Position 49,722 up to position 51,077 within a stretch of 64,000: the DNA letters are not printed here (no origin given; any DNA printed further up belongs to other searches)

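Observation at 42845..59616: Recurring 16-bp LacI-type palindrome links seven sites and at least six transcription units into one putative regulon of unknown substrate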

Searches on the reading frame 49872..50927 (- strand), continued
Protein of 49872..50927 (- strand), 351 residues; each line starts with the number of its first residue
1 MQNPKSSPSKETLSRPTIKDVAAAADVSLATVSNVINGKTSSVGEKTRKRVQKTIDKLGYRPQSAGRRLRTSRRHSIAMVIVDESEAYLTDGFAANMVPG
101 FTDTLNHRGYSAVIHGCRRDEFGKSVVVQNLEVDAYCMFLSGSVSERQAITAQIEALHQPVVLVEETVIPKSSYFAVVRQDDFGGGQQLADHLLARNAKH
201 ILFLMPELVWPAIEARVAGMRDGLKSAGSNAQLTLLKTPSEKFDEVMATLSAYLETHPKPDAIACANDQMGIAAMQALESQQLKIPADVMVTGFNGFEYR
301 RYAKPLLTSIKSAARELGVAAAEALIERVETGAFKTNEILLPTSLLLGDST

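Call 15: find_encoding_contigs(protein=P0014, flank=10000, max_places=2)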
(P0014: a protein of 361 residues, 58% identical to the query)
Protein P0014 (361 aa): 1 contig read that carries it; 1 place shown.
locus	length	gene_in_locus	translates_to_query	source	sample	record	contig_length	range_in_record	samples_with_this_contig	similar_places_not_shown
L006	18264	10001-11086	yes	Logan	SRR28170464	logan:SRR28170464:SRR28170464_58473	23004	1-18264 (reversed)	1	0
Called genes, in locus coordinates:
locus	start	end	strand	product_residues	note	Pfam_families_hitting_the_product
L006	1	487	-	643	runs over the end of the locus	PF00561:Abhydrolase_1, PF12146:Hydrolase_4 (faint), PF12697:Abhydrolase_6 (faint), PF08386:Abhydrolase_4 (weak)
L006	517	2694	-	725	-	PF07715:Plug, PF00593:TonB_dep_Rec_b-barrel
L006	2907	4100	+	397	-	PF03929:PepSY_TM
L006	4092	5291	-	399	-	PF02746:MR_MLE_N, PF13378:MR_MLE_C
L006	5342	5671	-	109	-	-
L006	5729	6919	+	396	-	PF00144:Beta-lactamase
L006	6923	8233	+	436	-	PF07690:MFS_1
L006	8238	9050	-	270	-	PF00561:Abhydrolase_1, PF12146:Hydrolase_4, PF12697:Abhydrolase_6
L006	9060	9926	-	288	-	PF13468:Glyoxalase_3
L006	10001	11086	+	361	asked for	PF00356:LacI, PF00532:Peripla_BP_1, PF13407:Peripla_BP_4, PF13377:Peripla_BP_3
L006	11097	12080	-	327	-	-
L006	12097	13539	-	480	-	PF00171:Aldedh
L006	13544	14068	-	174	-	-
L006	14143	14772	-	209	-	PF02798:GST_N, PF13417:GST_N_3, PF13409:GST_N_2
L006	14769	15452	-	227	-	PF01557:FAA_hydrolase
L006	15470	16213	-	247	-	PF09339:HTH_IclR, PF01614:IclR_C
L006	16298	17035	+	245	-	PF00015:MCPsignal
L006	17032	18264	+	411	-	?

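Call 16: find_encoding_contigs(protein=P0019, flank=10000, max_places=2)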
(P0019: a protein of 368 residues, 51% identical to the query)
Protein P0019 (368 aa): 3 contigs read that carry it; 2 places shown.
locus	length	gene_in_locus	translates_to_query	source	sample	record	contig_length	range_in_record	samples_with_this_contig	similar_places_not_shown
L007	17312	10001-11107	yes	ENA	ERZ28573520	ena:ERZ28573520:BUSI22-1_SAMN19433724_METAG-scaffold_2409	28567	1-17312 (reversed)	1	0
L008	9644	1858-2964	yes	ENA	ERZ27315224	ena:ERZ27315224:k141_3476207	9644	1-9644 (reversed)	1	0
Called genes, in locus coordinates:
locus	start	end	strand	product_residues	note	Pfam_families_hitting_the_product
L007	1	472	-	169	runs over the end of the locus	PF13577:SnoaL_4, PF00866:Ring_hydroxyl_B (weak)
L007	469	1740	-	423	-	PF00355:Rieske, PF00848:Ring_hydroxyl_A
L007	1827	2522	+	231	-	PF01557:FAA_hydrolase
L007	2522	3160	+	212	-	PF02798:GST_N, PF13417:GST_N_3, PF13409:GST_N_2, PF13410:GST_C_2 (faint)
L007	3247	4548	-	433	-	PF07690:MFS_1, PF03137:OATP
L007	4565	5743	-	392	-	PF03929:PepSY_TM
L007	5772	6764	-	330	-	-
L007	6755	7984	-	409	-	PF02746:MR_MLE_N, PF13378:MR_MLE_C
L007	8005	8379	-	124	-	-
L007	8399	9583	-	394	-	PF00144:Beta-lactamase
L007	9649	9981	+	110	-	-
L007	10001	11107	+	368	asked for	PF00356:LacI, PF00532:Peripla_BP_1, PF13407:Peripla_BP_4, PF13377:Peripla_BP_3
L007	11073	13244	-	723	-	-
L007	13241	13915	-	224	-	PF20599:DUF6796 (faint)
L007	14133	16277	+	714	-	PF07715:Plug, PF00593:TonB_dep_Rec_b-barrel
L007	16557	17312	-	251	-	?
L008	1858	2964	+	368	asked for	PF00356:LacI, PF00532:Peripla_BP_1, PF13407:Peripla_BP_4, PF13377:Peripla_BP_3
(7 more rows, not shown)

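Call 17: find_encoding_contigs(protein=P0028, flank=10000, max_places=2)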
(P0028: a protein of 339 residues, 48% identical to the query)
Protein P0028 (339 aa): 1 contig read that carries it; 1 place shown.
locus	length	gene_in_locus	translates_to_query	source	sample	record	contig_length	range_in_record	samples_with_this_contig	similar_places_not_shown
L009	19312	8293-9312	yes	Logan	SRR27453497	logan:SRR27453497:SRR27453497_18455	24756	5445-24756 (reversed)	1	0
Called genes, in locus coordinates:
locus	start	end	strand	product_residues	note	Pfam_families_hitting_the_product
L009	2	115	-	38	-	?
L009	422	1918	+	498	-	PF00144:Beta-lactamase, PF11954:DUF3471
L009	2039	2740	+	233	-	-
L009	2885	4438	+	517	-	PF00144:Beta-lactamase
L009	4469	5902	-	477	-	PF00171:Aldedh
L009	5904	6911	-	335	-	-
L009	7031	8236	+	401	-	PF02746:MR_MLE_N, PF13378:MR_MLE_C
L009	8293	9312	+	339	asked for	PF00356:LacI, PF00532:Peripla_BP_1, PF13407:Peripla_BP_4, PF13377:Peripla_BP_3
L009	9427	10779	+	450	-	PF07690:MFS_1, PF00854:PTR2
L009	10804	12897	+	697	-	PF07676:PD40 (faint), PF26550:Tricorn_2nd (faint), PF26549:Tricorn_N (weak), PF00326:Peptidase_S9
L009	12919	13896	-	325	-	PF01244:Peptidase_M19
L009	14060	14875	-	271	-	PF00106:adh_short, PF13561:adh_short_C2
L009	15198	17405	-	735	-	PF20254:DMFA2_C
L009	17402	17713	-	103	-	PF26354:DMF_alpha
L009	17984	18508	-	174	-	PF13279:4HBT_2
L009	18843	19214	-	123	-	PF02737:3HCDH_N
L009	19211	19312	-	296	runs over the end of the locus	PF05853:BKACE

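Call 18: find_encoding_contigs(protein=P0033, flank=10000, max_places=2)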
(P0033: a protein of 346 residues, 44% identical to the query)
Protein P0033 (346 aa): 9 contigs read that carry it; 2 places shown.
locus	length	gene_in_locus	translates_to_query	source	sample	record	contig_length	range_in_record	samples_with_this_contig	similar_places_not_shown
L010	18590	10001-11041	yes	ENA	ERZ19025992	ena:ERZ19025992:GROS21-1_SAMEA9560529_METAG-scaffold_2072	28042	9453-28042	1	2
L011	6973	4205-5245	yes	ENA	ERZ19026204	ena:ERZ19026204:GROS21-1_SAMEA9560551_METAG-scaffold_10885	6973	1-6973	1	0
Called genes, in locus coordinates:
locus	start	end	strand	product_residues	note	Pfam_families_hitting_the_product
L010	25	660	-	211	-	PF25084:LbH_EIF2B (faint), PF25087:GMPPB_C (faint), PF00132:Hexapep, PF14602:Hexapep_2 (weak)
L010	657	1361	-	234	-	PF00005:ABC_tran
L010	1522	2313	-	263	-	PF00005:ABC_tran, PF13304:AAA_21 (faint)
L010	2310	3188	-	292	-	PF06007:PhnJ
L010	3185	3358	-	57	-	-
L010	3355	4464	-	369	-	PF05861:PhnI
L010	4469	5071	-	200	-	PF05845:PhnH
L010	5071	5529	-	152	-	PF06754:PhnG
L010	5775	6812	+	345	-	PF00126:HTH_1, PF03466:LysR_substrate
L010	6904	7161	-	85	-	-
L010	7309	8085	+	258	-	PF08241:Methyltransf_11, PF13649:Methyltransf_25 (weak)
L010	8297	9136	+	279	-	-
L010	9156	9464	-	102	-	PF00106:adh_short, PF13561:adh_short_C2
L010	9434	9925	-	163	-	-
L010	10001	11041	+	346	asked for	PF00356:LacI, PF00532:Peripla_BP_1, PF13407:Peripla_BP_4, PF13377:Peripla_BP_3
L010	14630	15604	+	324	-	PF13407:Peripla_BP_4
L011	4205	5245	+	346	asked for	PF00356:LacI, PF00532:Peripla_BP_1, PF13407:Peripla_BP_4, PF13377:Peripla_BP_3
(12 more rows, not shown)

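Call 19: find_encoding_contigs(protein=P0043, flank=10000, max_places=1)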
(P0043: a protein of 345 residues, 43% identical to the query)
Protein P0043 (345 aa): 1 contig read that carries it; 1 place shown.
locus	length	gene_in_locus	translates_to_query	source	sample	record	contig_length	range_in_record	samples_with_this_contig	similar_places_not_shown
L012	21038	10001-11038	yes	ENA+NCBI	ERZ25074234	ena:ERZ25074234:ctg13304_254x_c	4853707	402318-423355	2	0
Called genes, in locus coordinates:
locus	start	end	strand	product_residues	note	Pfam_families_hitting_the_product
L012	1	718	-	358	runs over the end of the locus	PF13177:DNA_pol3_delta2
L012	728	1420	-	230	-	PF02223:Thymidylate_kin, PF13521:AAA_28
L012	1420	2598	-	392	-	PF00768:Peptidase_S11, PF13354:Beta-lactamase2, PF07943:PBP5_C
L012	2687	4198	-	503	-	PF03330:DPBB_1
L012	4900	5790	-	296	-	PF00126:HTH_1, PF03466:LysR_substrate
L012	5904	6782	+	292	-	PF02567:PhzC-PhzF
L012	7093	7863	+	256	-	PF00990:GGDEF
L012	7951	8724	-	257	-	PF05721:PhyH (weak)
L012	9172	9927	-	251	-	PF23441:SDR (weak), PF00106:adh_short, PF08659:KR (weak), PF13561:adh_short_C2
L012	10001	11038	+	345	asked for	PF00356:LacI, PF00532:Peripla_BP_1, PF13407:Peripla_BP_4 (weak), PF13377:Peripla_BP_3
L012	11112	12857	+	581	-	PF00920:ILVD_EDD_N, PF24877:ILV_EDD_C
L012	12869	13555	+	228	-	PF03737:RraA-like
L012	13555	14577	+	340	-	PF02653:BPD_transp_2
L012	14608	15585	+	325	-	PF13407:Peripla_BP_4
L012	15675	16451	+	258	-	PF00005:ABC_tran, PF13304:AAA_21 (faint)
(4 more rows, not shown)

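Call 21: search_protein_families(library=ncbifam, proteins=[window:49872-50927:-], max_evalue=0.00001)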
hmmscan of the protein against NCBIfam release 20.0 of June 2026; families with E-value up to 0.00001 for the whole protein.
window:49872-50927:- (351 aa): 18 families
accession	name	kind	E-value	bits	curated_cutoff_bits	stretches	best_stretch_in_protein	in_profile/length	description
NF047341.1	lactose_RbsR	equivalog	9.3e-51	173.1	382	1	17-351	4-328/331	ribose utilization transcriptional repressor RbsR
NF052440.1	TransRegGNTRPSEAE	equivalog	1.6e-39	135.9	400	1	13-342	3-324/333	HTH-type transcriptional regulator GntR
NF007743.0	PRK10423.1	equivalog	9.3e-36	123.6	531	1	17-347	3-326/330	ribose operon transcriptional repressor RbsR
TIGR01481.1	ccpA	equivalog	6.8e-35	121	442.35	1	17-351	4-329/330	catabolite control protein A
NF007979.0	PRK10703.1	equivalog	4.3e-33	114.9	501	1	17-339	3-319/341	HTH-type transcriptional repressor PurR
NF007075.0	PRK09526.1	subfamily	1.9e-31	109.3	340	1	17-349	7-329/358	LacI family DNA-binding transcriptional regulator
NF008269.0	PRK11041.1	equivalog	2.5e-31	109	436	1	10-351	4-337/342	DNA-binding transcriptional regulator CytR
NF007449.0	PRK10014.1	subfamily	9.2e-26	90.7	310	1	14-346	5-339/342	Mal regulon transcriptional regulator MalI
NF008002.0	PRK10727.1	equivalog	5.3e-25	88.2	557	1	17-326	3-304/341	HTH-type transcriptional regulator GalR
NF047913.1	TransRegIdnR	equivalog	1.3e-23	83.8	500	1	15-349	5-329/331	DNA-binding transcriptional regulator IdnR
NF007706.0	PRK10401.1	equivalog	1.1e-22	80.8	555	1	17-324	3-302/346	HTH-type transcriptional regulator GalS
NF008452.0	PRK11303.1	equivalog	7.1e-22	78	385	1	18-295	3-274/332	catabolite repressor/activator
TIGR02417.1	fruct_sucro_rep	subfamily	5.5e-21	75.2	389.55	1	17-334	1-312/327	D-fructose-responsive transcription factor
NF051853.1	TransRegUriRCory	equivalog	3.9e-19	68.9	550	1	16-350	1-323/327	transcriptional regulator UriR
NF011563.0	PRK14987.1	equivalog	2.9e-18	66.2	433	1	14-334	4-314/331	gluconate operon transcriptional repressor GntR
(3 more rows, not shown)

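Call 38: find_related_loci(query=A1, collection=metagenome_contigs, flank=10000)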
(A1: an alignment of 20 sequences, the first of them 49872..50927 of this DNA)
Query A1 (351 aa) in metagenome_contigs; peptide patterns used: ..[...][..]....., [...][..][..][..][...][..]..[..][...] (x = any residue, [..] = any of these).
600 stretches matched a pattern (row limit reached: there are more); 445 encode a relative of the query (tblastn E <= 1e-3); the best 80 are kept; 80 distinct loci.
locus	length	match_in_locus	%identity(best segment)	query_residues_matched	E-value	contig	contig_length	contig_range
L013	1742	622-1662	45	5-351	9e-111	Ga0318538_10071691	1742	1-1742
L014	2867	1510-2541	44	8-351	3e-103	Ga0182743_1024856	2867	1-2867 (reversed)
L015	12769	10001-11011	44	15-351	7e-94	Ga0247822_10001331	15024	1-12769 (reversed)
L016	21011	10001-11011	43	15-351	2e-92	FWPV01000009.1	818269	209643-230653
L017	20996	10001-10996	45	11-342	2e-91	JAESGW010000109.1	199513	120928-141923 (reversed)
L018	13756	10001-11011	44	15-351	1e-92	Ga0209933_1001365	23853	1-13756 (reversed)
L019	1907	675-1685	43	15-351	1e-93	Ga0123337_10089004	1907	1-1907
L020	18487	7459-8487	42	9-351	5e-87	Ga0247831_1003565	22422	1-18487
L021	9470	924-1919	44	10-342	1e-85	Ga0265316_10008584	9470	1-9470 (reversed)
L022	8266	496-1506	41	15-351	1e-85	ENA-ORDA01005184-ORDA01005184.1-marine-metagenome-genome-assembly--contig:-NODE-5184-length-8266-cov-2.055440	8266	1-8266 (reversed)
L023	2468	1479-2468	41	16-345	2e-83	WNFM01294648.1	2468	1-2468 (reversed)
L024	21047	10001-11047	40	5-351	1e-80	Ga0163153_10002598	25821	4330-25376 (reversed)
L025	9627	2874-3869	40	14-345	2e-80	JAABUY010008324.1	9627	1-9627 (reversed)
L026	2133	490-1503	40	14-351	1e-81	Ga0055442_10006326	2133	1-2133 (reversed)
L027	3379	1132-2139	41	14-350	2e-79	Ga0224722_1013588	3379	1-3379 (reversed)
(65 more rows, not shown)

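Call 39: find_encoding_contigs(protein=P0015, flank=10000, max_places=1)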
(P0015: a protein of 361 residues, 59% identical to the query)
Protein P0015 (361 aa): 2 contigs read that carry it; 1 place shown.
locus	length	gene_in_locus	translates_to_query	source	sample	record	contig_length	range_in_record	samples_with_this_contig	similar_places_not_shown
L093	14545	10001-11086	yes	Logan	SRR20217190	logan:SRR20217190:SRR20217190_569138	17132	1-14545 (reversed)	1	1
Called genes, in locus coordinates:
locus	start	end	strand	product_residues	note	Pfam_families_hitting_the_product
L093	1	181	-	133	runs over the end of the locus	PF13499:EF-hand_7 (faint), PF23564:EF-hand_FSTL1 (faint), PF13405:EF-hand_6 (faint), PF00036:EF-hand_1 (faint), PF13202:EF-hand_5 (faint)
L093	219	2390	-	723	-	PF07715:Plug, PF00593:TonB_dep_Rec_b-barrel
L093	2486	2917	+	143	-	PF13202:EF-hand_5 (faint), PF13499:EF-hand_7 (faint), PF13405:EF-hand_6 (faint), PF00036:EF-hand_1 (faint)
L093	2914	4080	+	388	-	PF03929:PepSY_TM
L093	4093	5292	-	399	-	PF02746:MR_MLE_N, PF13378:MR_MLE_C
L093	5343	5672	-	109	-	-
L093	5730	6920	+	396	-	PF00144:Beta-lactamase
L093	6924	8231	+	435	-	PF03137:OATP (faint), PF07690:MFS_1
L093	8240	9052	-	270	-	PF00561:Abhydrolase_1, PF12146:Hydrolase_4, PF12697:Abhydrolase_6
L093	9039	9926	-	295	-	PF13468:Glyoxalase_3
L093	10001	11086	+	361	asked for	PF00356:LacI, PF00532:Peripla_BP_1, PF13407:Peripla_BP_4, PF13377:Peripla_BP_3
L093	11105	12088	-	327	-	-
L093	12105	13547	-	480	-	PF00171:Aldedh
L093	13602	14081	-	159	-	PF01322:Cytochrom_C_2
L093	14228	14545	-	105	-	?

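Call 40: find_encoding_contigs(protein=P0017, flank=10000, max_places=1)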
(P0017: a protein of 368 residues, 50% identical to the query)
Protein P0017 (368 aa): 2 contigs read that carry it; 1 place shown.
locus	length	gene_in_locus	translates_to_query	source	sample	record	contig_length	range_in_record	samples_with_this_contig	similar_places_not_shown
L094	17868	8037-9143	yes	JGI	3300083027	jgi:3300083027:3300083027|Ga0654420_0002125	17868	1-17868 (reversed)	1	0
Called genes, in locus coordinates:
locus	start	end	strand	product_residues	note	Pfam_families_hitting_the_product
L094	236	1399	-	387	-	PF13011:LZ_Tnp_IS481 (weak), PF13384:HTH_23 (faint), PF13518:HTH_28, PF13551:HTH_29 (weak), PF13565:HTH_32, PF00665:rve, PF13683:rve_3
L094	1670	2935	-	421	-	PF03137:OATP (faint), PF07690:MFS_1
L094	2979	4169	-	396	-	PF03929:PepSY_TM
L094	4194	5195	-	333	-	-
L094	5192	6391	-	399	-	PF02746:MR_MLE_N, PF13378:MR_MLE_C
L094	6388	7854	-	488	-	PF00144:Beta-lactamase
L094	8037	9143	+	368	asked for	PF00356:LacI, PF00532:Peripla_BP_1, PF13407:Peripla_BP_4, PF13377:Peripla_BP_3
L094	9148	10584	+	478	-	PF00171:Aldedh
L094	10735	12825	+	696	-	PF07715:Plug, PF00593:TonB_dep_Rec_b-barrel, PF14905:OMP_b-brl_3 (faint)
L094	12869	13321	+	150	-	PF13499:EF-hand_7 (faint), PF00036:EF-hand_1 (faint), PF13405:EF-hand_6 (faint), PF13202:EF-hand_5 (faint), PF13833:EF-hand_8 (faint)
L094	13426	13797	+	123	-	PF01322:Cytochrom_C_2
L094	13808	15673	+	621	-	PF02129:Peptidase_S15, PF08530:PepX_C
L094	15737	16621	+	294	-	-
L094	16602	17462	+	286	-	PF00561:Abhydrolase_1, PF12146:Hydrolase_4, PF12697:Abhydrolase_6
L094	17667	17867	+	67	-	?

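Call 41: find_encoding_contigs(protein=P0018, flank=10000, max_places=1)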
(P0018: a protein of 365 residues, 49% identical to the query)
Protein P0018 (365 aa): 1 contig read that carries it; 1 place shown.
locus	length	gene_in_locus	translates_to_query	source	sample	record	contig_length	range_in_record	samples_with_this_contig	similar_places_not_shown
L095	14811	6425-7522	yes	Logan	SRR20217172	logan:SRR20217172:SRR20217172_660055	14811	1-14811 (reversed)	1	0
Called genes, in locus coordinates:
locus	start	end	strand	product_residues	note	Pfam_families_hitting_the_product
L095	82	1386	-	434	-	PF07690:MFS_1, PF03137:OATP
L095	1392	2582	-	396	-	PF03929:PepSY_TM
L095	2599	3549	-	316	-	-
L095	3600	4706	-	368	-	PF02746:MR_MLE_N, PF13378:MR_MLE_C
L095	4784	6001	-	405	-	PF00144:Beta-lactamase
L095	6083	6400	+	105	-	-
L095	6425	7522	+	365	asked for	PF00356:LacI, PF00532:Peripla_BP_1, PF13407:Peripla_BP_4 (weak), PF13377:Peripla_BP_3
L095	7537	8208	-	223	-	PF20599:DUF6796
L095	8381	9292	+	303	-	PF13468:Glyoxalase_3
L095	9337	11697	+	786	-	PF01804:Penicil_amidase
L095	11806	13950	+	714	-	PF07715:Plug, PF00593:TonB_dep_Rec_b-barrel, PF14905:OMP_b-brl_3 (weak)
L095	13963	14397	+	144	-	PF13499:EF-hand_7 (faint), PF00036:EF-hand_1 (faint), PF13202:EF-hand_5 (faint), PF13405:EF-hand_6 (faint)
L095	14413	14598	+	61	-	-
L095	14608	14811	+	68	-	?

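Call 42: find_encoding_contigs(protein=P0027, flank=10000, max_places=1)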
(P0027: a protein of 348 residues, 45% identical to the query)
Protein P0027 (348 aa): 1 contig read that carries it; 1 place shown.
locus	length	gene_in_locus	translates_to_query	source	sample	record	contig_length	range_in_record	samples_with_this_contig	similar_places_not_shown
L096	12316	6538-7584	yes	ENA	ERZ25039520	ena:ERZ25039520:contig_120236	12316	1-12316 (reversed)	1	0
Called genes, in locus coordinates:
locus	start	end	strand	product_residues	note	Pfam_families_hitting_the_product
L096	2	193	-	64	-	?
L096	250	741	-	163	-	PF02635:DsrE (weak)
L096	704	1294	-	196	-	-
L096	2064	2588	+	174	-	PF00107:ADH_zinc_N, PF16912:Glu_dehyd_C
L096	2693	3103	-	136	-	PF00005:ABC_tran (weak)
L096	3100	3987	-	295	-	PF00005:ABC_tran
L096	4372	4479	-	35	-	-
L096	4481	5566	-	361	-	PF02653:BPD_transp_2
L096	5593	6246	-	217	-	PF03737:RraA-like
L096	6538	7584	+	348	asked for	PF00356:LacI, PF00532:Peripla_BP_1, PF13407:Peripla_BP_4, PF13377:Peripla_BP_3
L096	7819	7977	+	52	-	-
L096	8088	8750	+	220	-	PF00920:ILVD_EDD_N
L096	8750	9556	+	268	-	PF24877:ILV_EDD_C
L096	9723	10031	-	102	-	-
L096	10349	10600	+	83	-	-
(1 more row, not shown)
